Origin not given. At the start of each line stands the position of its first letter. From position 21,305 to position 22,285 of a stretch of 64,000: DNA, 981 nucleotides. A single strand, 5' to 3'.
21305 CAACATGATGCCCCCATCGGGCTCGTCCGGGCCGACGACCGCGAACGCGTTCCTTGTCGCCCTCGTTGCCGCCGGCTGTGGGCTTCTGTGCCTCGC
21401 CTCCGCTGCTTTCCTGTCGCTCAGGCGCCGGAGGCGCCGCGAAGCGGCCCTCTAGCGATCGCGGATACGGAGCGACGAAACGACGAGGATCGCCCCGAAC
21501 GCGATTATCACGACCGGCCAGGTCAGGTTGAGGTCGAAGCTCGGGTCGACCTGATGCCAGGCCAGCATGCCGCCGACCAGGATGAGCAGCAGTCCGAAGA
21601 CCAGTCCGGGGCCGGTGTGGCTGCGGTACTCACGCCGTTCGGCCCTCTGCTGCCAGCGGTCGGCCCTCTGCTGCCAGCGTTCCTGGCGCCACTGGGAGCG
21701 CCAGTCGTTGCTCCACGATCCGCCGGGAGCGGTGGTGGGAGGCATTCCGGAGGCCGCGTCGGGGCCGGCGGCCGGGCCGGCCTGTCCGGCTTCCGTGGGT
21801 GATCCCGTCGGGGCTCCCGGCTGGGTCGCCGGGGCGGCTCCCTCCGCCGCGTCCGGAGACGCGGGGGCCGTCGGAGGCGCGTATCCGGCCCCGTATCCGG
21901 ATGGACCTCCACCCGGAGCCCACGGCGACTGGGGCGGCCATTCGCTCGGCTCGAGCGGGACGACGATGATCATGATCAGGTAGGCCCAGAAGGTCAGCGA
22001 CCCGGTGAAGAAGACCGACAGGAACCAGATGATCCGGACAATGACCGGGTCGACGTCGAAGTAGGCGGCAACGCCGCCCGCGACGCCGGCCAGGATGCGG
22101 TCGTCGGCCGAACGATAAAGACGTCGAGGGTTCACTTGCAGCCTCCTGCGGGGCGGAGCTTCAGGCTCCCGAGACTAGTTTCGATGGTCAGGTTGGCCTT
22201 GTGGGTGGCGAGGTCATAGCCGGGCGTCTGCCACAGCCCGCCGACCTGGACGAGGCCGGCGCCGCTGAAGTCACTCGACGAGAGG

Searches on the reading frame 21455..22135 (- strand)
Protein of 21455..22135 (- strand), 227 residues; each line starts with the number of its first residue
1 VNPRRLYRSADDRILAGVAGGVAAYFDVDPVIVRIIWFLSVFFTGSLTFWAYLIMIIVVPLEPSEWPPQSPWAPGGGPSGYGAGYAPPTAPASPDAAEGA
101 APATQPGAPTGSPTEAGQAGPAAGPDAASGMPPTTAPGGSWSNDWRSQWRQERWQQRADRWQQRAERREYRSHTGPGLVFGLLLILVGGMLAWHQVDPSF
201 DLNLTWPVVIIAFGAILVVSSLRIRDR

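Call 27: search_protein_families(library=pfam, proteins=[window:21455-22135:-], max_evalue=0.001)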
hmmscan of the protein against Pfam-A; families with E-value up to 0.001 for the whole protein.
window:21455-22135:- (227 aa): 2 families
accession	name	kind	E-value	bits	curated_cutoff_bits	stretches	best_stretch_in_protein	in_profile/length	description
PF04024.17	PspC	-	6.3e-21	74.4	25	1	4-61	1-57/58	PspC domain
PF18917.5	LiaI-LiaF-like_TM1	-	0.00063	20.2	27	1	178-217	1-41/42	LiaI-LiaF-like transmembrane region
